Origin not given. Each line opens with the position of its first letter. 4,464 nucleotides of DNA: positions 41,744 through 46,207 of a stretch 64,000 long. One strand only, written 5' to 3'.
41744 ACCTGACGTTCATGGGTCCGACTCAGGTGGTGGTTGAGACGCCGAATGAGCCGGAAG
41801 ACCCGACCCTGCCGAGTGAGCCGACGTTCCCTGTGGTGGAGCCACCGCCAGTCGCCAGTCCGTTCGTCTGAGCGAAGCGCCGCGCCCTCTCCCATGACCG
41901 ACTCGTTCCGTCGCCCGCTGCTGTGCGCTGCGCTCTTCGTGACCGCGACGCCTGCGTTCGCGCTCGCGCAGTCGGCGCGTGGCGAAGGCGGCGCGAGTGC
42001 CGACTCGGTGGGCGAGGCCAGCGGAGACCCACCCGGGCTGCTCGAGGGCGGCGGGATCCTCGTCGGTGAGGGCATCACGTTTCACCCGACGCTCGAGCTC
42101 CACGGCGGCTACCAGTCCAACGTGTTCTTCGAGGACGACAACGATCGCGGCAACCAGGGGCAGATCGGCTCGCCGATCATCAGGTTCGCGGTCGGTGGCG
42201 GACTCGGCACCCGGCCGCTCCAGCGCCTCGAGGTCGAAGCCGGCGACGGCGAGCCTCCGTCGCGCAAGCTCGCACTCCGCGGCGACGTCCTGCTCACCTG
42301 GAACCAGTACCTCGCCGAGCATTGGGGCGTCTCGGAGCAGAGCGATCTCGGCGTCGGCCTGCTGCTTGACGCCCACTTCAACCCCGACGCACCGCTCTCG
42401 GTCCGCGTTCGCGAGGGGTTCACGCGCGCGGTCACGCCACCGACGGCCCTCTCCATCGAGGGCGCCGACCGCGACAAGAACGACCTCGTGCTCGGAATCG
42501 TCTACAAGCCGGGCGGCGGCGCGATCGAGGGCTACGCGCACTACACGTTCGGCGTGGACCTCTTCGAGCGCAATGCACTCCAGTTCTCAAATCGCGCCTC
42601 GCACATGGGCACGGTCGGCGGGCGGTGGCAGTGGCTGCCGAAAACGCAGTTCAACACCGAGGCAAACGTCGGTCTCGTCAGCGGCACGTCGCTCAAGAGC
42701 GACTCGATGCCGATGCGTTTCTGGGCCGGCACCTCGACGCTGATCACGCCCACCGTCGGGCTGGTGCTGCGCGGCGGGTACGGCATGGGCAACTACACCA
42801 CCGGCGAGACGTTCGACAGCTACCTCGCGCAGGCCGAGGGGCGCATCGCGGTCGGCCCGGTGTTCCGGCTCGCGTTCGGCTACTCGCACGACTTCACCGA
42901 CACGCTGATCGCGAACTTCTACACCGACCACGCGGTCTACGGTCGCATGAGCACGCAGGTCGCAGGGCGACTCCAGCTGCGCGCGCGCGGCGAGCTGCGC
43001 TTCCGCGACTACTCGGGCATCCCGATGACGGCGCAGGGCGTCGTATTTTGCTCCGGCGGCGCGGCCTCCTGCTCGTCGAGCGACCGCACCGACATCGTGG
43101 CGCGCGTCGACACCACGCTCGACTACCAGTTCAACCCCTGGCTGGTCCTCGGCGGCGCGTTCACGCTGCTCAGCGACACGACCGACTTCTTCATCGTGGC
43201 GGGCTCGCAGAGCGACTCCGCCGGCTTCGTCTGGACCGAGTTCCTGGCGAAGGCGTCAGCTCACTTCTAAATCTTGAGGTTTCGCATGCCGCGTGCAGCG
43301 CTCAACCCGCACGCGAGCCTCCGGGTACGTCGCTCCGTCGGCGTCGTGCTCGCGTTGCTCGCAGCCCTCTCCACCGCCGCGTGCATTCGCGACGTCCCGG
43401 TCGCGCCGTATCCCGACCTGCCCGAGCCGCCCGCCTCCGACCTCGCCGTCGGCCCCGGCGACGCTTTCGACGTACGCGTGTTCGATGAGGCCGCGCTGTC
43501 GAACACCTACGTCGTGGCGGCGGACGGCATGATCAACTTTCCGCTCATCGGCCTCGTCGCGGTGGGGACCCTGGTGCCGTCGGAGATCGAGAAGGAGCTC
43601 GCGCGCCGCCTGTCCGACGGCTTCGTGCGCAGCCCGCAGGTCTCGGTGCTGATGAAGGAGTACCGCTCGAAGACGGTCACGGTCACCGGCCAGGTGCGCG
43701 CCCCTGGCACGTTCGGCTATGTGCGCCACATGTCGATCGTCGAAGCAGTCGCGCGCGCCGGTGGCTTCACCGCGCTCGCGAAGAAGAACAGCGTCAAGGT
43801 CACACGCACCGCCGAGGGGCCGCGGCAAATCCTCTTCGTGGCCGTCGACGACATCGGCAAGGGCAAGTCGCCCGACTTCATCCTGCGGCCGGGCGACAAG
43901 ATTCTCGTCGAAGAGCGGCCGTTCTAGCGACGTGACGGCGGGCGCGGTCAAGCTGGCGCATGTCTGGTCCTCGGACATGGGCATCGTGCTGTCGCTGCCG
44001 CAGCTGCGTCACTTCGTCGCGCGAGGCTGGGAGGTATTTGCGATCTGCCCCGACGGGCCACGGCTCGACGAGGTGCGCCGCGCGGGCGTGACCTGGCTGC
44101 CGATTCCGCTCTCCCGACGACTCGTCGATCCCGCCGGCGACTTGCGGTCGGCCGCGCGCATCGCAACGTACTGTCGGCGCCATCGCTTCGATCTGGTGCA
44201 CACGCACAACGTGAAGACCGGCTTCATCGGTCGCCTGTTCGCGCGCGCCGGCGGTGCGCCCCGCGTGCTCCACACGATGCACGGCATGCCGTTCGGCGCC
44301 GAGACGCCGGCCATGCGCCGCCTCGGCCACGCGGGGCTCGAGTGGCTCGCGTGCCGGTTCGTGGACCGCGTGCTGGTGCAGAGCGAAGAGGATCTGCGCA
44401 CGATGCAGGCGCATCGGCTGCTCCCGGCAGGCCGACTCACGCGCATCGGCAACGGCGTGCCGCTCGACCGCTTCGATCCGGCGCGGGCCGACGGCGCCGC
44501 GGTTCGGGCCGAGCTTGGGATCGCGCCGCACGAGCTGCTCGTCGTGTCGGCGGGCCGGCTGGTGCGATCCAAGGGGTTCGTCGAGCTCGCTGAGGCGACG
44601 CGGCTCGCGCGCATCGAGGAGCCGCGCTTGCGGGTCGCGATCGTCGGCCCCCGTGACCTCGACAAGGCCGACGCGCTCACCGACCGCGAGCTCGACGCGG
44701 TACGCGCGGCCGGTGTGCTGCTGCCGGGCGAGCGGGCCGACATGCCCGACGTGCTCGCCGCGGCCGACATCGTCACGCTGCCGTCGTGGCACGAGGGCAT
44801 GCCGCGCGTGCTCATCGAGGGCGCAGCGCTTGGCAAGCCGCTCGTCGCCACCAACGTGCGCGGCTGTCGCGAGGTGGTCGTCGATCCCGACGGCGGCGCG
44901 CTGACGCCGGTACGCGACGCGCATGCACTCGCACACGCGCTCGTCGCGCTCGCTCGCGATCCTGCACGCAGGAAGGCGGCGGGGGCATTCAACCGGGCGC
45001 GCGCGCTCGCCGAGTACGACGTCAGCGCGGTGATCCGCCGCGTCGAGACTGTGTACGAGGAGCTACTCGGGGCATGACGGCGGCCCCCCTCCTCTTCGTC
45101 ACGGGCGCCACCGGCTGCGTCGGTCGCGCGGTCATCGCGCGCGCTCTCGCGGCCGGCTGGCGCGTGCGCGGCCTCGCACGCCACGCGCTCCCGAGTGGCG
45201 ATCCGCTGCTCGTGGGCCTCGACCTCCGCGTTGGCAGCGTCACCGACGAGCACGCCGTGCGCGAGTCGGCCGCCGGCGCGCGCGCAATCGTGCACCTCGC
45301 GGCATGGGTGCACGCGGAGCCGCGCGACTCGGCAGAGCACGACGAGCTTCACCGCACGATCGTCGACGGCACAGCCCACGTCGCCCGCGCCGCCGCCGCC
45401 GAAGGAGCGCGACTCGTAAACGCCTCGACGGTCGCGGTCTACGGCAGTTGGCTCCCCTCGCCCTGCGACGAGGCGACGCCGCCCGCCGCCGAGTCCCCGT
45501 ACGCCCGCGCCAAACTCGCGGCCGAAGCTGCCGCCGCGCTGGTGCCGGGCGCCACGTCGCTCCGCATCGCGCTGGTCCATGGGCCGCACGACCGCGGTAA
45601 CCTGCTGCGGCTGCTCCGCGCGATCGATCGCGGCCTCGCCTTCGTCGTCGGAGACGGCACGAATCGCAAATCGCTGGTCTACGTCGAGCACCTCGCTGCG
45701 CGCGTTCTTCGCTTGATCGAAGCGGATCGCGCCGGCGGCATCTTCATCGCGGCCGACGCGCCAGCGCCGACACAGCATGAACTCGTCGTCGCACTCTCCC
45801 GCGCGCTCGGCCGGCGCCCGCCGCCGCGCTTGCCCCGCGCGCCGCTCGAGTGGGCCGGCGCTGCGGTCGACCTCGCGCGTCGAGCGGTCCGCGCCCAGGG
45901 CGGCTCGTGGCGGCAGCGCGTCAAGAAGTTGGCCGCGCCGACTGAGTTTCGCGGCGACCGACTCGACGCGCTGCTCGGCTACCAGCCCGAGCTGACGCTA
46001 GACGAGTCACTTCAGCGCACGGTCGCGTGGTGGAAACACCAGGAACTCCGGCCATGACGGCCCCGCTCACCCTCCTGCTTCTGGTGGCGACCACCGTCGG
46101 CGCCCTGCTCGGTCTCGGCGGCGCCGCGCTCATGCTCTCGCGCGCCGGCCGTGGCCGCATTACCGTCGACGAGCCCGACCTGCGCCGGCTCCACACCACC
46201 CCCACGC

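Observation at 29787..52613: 23-kb co-directional array physically joins a Glt/Nfs-like machine to a Wzx/Wzy polysaccharide pathway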

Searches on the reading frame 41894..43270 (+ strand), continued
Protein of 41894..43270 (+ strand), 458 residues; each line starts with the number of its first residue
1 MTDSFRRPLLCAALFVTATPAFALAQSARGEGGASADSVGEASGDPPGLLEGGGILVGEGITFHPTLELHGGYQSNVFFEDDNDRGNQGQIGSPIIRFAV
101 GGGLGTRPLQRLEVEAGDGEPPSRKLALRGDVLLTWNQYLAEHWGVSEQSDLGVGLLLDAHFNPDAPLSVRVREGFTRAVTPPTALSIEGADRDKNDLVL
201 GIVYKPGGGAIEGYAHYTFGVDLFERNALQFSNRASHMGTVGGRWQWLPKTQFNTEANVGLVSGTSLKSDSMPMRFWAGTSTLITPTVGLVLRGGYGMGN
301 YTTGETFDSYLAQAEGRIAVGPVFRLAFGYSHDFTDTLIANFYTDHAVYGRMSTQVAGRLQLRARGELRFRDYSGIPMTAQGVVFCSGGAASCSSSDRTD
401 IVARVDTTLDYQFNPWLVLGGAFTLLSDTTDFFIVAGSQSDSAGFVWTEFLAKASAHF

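Call 37: fold_search(model_id=the predicted structure, library=pdb)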
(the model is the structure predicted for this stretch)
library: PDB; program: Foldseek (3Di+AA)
matches with E <= 10: 809; with E <= 0.001: 314
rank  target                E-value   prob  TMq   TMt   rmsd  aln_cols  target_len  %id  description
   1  5ldt_A                5.0e-08  1.00  0.42  0.46   8.9       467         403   14  Crystal Structures of MOMP from Campylobacter jejuni (released 2016-10-26)
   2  5ldv                  5.0e-08  1.00  0.41  0.45   8.9       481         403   13  Crystal Structures of MOMP from Campylobacter jejuni (released 2016-10-26)
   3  9dhe                  1.2e-07  1.00  0.41  0.33  12.4       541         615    9  The crystal structure on the heme/hemoglobin transporter ChuA, in complex with heme (released 2025-05-21)
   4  6r2q_B                1.4e-07  1.00  0.39  0.29  12.3       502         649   10  Structure of the Mtr complex (released 2020-04-22)
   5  5mdq_A                1.7e-07  1.00  0.41  0.50   9.0       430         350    9  Crystal structure of outer membrane expressed Chitoporin VhChip from Vibrio harveyi (released 2017-12-20)
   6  3t24_A                3.5e-07  1.00  0.46  0.54   7.4       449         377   10  Crystal structure of Pseudomonas aeruginosa OpdQ (released 2012-02-08)
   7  5fp2_A                3.5e-07  1.00  0.39  0.37  14.5       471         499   10  Crystal structure of the siderophore receptor PirA from Pseudomonas aeruginosa (released 2015-12-09)
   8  9a2z_MODEL_1_A        3.5e-07  1.00  0.40  0.28  14.6       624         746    9  Model of E. coli FepA by in-cell photo-crosslinking MS and deep learning (released 2023-02-24)
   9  9dir_B                3.6e-07  1.00  0.42  0.33  12.3       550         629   10  Cryo-EM structure of the heme/hemoglobin transporter ChuA, in complex with de novo designed binder G7 (released 2025-05-21)
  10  2qtk_A                3.8e-07  1.00  0.45  0.53   7.6       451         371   11  Crystal Structure of the outer membrane protein opdK from Pseudomonas aeruginosa (released 2008-06-24)
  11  2hdi_A                4.0e-07  1.00  0.43  0.35  10.2       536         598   11  Crystal structure of the Colicin I receptor Cir from E.coli in complex with receptor binding domain of Colicin Ia. (released 2007-05-08)
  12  9nn6_A                4.8e-07  1.00  0.43  0.34  10.3       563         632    9  E. coli Cir in Complex with the RBD of Microcin V (released 2025-09-24)
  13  1fep                  5.6e-07  1.00  0.42  0.31  13.5       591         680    9  FERRIC ENTEROBACTIN RECEPTOR (released 1999-01-13)
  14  3t24_B                5.9e-07  1.00  0.44  0.52   7.8       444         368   11  Crystal structure of Pseudomonas aeruginosa OpdQ (released 2012-02-08)
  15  5dl8_A                6.7e-07  1.00  0.47  0.53   7.6       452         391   10  Crystal structure of Acinetobacter baumannii OccAB4 (released 2016-02-03)
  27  4y25                  1.4e-06  1.00  0.34  0.47   9.1       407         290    8  Bacterial polysaccharide outer membrane secretin (released 2016-03-16)
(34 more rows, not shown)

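Call 42: search_protein_families(library=ncbifam, proteins=[window:41894-43270:+], max_evalue=10)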
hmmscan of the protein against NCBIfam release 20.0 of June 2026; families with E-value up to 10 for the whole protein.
window:41894-43270:+ (458 aa): 0 families

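Call 78: find_encoding_contigs(protein=P0160, flank=10000, max_places=1)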
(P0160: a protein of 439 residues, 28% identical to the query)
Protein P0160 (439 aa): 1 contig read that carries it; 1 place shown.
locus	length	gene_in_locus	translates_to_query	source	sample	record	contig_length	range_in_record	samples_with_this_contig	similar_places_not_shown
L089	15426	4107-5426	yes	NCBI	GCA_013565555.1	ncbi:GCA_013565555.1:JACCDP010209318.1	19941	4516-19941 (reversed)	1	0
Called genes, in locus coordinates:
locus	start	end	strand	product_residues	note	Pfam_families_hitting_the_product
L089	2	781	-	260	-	?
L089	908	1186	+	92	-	PF00381:PTS-HPr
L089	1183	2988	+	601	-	PF05524:PEP-utilisers_N, PF00391:PEP-utilizers, PF02896:PEP-utilizers_C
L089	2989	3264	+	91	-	-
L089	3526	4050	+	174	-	-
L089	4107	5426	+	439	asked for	-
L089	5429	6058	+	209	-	PF02563:Poly_export, PF22461:SLBB_2, PF10531:SLBB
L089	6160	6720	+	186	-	PF01327:Pep_deformylase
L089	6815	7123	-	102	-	-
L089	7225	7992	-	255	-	PF00106:adh_short, PF01370:Epimerase (weak), PF08659:KR, PF13561:adh_short_C2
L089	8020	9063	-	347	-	-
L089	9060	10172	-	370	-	PF13472:Lipase_GDSL_2 (weak)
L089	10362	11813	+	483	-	PF09587:PGA_cap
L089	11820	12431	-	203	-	PF02798:GST_N, PF13409:GST_N_2, PF13417:GST_N_3, PF00043:GST_C, PF14497:GST_C_3, PF13410:GST_C_2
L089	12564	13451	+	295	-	PF04378:RsmJ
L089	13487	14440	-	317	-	PF03781:FGE-sulfatase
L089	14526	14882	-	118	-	PF04020:Phage_holin_4_2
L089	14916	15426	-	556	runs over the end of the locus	PF03411:Peptidase_M74 (faint), PF01476:LysM (weak)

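Call 85: search_protein_families(library=ncbifam, proteins=[L084:7870-9153:+, L081:7880-9205:+, L083:7761-9152:+, L083:2248-6168:+, L083:6165-7412:+, L083:7412-7717:+], max_evalue=0.01)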
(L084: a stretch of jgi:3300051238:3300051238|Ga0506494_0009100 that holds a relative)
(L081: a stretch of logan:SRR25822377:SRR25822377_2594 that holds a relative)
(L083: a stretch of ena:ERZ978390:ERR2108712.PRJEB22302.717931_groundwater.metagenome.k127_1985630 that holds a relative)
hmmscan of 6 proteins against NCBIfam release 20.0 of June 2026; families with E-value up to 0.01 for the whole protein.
L084:7870-9153:+ (427 aa): 3 families
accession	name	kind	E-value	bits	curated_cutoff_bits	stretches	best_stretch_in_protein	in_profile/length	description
NF033768.1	myxo_SS_tail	domain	3.6e-16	59.1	40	1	336-421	5-92/92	AgmX/PglI C-terminal domain-containing protein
NF033760.1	gliding_GltG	equivalog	7.2e-08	31.4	650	1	347-423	568-648/650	adventurous gliding motility protein GltG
NF033761.1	gliding_GltJ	equivalog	9.3e-08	31.6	450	1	349-420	597-671/671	adventurous gliding motility protein GltJ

L081:7880-9205:+ (441 aa): 4 families
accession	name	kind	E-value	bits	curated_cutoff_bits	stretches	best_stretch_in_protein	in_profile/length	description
NF033768.1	myxo_SS_tail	domain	2.1e-14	53.4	40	1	349-436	1-91/92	AgmX/PglI C-terminal domain-containing protein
NF033760.1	gliding_GltG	equivalog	6.9e-08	31.5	650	1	346-426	551-634/650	adventurous gliding motility protein GltG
NF008082.0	PRK10819.1-3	equivalog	4.5e-05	23.4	265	0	145-226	16-99/242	TonB system transport protein TonB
TIGR01352.1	tonB_Cterm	subfamily_domain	6.3e-05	23.2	27.1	1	375-437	8-74/76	TonB family protein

L083:7761-9152:+ (463 aa): 3 families
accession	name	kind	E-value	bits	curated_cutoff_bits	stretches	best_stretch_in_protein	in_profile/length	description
NF033760.1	gliding_GltG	equivalog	6.3e-33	114.2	650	1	20-462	203-648/650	adventurous gliding motility protein GltG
NF033768.1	myxo_SS_tail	domain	4.1e-21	74.9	40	1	371-460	1-92/92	AgmX/PglI C-terminal domain-containing protein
TIGR01352.1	tonB_Cterm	subfamily_domain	1.5e-06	28.4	27.1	1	392-461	3-75/76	TonB family protein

L083:2248-6168:+ (1306 aa): 3 families
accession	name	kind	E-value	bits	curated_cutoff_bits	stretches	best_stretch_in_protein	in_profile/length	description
TIGR02795.1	tol_pal_ybgF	equivalog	1.6e-13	51.3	90.1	1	622-675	16-69/119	tol-pal system protein YbgF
TIGR03302.1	OM_YfiO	subfamily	0.00053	19.5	81.4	0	351-410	38-97/239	outer membrane protein assembly factor BamD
NF008755.0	PRK11788.1-3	equivalog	0.0006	19.3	430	1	873-957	58-141/388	lipopolysaccharide assembly protein LapB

L083:6165-7412:+ (415 aa): 7 families
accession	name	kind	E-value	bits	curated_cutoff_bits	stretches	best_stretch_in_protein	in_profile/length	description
TIGR02521.1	type_IV_pilW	equivalog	4.9e-08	32.8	154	1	142-335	29-199/234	type IV pilus biogenesis/stability protein PilW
TIGR02917.1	PEP_TPR_lipo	equivalog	2.9e-07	28.8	312.2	1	138-219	561-640/899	XrtA/PEP-CTERM system TPR-repeat protein PrsT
NF033762.1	social_mot_Tgl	equivalog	7.8e-07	28.7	225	0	280-308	154-182/252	social motility TPR repeat lipoprotein Tgl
NF033758.1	gliding_GltE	equivalog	5.9e-06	25.5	225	0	273-320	233-281/411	adventurous gliding motility TPR repeat lipoprotein GltE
NF002725.1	PRK02603.1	equivalog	1.1e-05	25.5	143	1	134-229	23-121/173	photosystem I assembly protein Ycf3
NF040959.1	MamA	equivalog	2.2e-05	24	200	1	151-246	112-202/204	magnetosome protein MamA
NF052312.1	T9SS_PorW_SprE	equivalog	0.0048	15.6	250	0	141-313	176-345/716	type IX secretion system periplasmic lipoprotein PorW/SprE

L083:7412-7717:+ (101 aa): 0 families

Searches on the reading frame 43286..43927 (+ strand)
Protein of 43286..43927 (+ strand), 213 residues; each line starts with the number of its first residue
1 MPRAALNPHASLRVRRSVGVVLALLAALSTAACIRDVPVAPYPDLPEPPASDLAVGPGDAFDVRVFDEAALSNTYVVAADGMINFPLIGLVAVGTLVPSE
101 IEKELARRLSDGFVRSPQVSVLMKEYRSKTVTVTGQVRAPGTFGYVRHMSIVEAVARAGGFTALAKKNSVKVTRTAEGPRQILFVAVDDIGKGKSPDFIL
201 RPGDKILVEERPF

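Call 7: search_protein_families(library=pfam, proteins=[window:43286-43927:+], max_evalue=0.01)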
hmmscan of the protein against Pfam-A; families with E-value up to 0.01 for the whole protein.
window:43286-43927:+ (213 aa): 3 families
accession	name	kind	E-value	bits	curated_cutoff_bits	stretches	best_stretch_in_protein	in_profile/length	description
PF02563.21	Poly_export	-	3.4e-19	69.2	28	1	48-123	2-76/77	Polysaccharide biosynthesis/export protein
PF10531.15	SLBB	-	9.9e-10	38.5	27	1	131-180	2-51/55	SLBB domain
PF22461.2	SLBB_2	-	1.3e-07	32.1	27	1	129-208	1-79/79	SLBB domain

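Call 9: search_protein_families(library=ncbifam, proteins=[window:43286-43927:+], max_evalue=0.01)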
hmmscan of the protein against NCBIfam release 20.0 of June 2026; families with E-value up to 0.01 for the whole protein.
window:43286-43927:+ (213 aa): 4 families
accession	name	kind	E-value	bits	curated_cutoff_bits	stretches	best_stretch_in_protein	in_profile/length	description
TIGR03027.2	pepcterm_export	equivalog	5.2e-29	101.1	180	1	54-213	4-169/169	XrtA/PEP-CTERM system exopolysaccharide export protein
TIGR03028.1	EpsE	equivalog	1e-25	90.4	262.65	1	52-212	1-163/239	polysaccharide export protein EpsE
NF041843.1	EpsY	equivalog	9.4e-24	83.8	320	1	10-209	11-211/211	exopolysaccharide export protein EpsY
NF011658.0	PRK15078.1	subfamily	5.5e-16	58.3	333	1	75-178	118-221/380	polysaccharide export protein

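Call 69: search_solved_structures(query=window:43286-43924:+, max_evalue=0.001, show_alignments=2)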
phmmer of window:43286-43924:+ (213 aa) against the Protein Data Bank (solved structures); distinct sequences matched with E-value up to 0.001: 9.
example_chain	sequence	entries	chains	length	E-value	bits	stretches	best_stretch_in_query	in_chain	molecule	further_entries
9n9a_A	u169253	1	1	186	8.6e-38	133.6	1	36-211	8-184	Polysaccharide export protein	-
2w8i_A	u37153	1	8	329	1e-09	41.9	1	76-186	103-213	PUTATIVE OUTER MEMBRANE LIPOPROTEIN WZA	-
2w8h_A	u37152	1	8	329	1.1e-09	41.8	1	76-186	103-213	PUTATIVE OUTER MEMBRANE LIPOPROTEIN WZA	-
2j58_A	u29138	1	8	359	1.3e-09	41.6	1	76-186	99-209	OUTER MEMBRANE LIPOPROTEIN WZA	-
7xfd_A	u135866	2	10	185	1.9e-09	41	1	54-207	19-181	Polysaccharide export protein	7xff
26gs_O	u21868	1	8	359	8.7e-09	38.9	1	53-208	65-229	Putative polysaccharide export protein Wza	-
9xgv_C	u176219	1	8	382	1e-08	38.6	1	53-208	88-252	Putative polysaccharide export protein Wza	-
9r60_A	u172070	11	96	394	1.2e-08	38.5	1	53-208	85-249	Putative polysaccharide export protein Wza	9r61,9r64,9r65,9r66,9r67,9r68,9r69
9v6l_D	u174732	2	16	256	4.4e-08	36.6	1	60-188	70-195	Biofilm formation protein PslD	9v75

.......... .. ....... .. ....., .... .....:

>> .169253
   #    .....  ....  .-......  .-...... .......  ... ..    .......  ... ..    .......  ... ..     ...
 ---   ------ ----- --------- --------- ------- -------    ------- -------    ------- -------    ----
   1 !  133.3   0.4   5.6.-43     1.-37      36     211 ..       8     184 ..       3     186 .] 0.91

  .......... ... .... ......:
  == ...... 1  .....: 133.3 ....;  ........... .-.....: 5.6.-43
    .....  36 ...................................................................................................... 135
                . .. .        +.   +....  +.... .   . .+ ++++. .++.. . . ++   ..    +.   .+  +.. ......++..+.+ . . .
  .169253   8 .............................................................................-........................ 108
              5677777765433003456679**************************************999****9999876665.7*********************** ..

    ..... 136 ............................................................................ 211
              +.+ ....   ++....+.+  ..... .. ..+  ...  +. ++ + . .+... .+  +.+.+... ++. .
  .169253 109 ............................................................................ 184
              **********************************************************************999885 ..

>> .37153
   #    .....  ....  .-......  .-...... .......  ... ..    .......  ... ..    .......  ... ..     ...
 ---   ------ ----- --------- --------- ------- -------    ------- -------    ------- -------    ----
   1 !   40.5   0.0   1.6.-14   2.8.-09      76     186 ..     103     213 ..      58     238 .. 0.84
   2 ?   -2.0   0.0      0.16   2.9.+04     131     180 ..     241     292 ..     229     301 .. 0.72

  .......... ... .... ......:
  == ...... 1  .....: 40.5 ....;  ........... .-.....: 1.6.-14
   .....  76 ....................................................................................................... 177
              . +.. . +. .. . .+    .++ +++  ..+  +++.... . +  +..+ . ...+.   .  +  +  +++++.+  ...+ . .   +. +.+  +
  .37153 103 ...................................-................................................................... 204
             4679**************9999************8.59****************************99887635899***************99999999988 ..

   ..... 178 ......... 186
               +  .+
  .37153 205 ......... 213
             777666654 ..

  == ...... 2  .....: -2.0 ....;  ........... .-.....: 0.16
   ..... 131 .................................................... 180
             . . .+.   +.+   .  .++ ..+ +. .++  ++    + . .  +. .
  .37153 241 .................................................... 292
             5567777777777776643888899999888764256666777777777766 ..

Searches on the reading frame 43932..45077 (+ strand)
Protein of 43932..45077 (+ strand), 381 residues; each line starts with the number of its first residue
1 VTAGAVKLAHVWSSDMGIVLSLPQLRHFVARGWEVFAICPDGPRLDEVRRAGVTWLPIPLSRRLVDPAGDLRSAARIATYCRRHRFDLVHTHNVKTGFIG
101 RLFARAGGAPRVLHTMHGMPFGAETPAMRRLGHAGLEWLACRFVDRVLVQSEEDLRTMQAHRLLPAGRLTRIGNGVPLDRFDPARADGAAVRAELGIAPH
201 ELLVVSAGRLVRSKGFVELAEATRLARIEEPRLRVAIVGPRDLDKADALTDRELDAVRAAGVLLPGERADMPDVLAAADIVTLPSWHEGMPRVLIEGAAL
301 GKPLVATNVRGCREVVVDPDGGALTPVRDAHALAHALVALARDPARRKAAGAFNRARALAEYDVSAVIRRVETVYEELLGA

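Call 7: search_protein_families(library=pfam, proteins=[window:43932-45077:+], max_evalue=0.01)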
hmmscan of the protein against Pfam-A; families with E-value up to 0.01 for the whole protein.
window:43932-45077:+ (381 aa): 7 families
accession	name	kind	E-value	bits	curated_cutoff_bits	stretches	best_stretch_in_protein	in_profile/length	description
PF13692.12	Glyco_trans_1_4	-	2.3e-25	89.9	27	1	203-343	3-142/142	Glycosyl transferases group 1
PF00534.26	Glycos_transf_1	-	4.5e-23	82.1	26.4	1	192-353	6-168/172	Glycosyl transferases group 1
PF13439.12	Glyco_transf_4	-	6.8e-22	78.7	28.5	1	26-180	13-170/170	Glycosyltransferase Family 4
PF13579.12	Glyco_trans_4_4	-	1.8e-20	74.3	29.7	1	25-175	11-158/158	Glycosyl transferase 4-like domain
PF13477.12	Glyco_trans_4_2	-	4.2e-13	50.1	23.4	1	21-151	13-139/139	Glycosyl transferase 4-like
PF20706.3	GT4-conflict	-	4e-05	23.2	26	1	198-360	194-369/385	Family 4 Glycosyltransferase in conflict systems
PF13524.12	Glyco_trans_1_2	-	9.3e-05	22.9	25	1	231-371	13-142/144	Glycosyl transferase-like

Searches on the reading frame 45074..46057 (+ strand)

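Call 7: search_protein_families(library=pfam, proteins=[window:45074-46057:+], max_evalue=0.01)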
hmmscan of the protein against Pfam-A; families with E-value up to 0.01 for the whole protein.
window:45074-46057:+ (327 aa): 7 families
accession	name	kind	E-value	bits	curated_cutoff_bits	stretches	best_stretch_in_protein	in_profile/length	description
PF01370.27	Epimerase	-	8.6e-32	110.9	20.9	1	8-222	2-235/240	NAD dependent epimerase/dehydratase family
PF04321.23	RmlD_sub_bind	-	7.8e-17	61.7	27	1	7-238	3-224/287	RmlD substrate binding domain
PF16363.11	GDP_Man_Dehyd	-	6.7e-16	59.1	27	1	8-159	1-169/332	GDP-mannose 4,6 dehydratase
PF01073.25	3Beta_HSD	-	6.4e-12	45.5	22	1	9-250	2-273/280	3-beta hydroxysteroid dehydrogenase/isomerase family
PF13460.12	NAD_binding_10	-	9.1e-10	39.1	27.2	1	11-152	1-129/184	NAD(P)H-binding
PF07993.18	NAD_binding_4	-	0.00053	19.6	20.1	0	59-136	79-153/258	Male sterility protein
PF05368.20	NmrA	-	0.0033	17.5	27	1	7-38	5-36/298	NmrA-like family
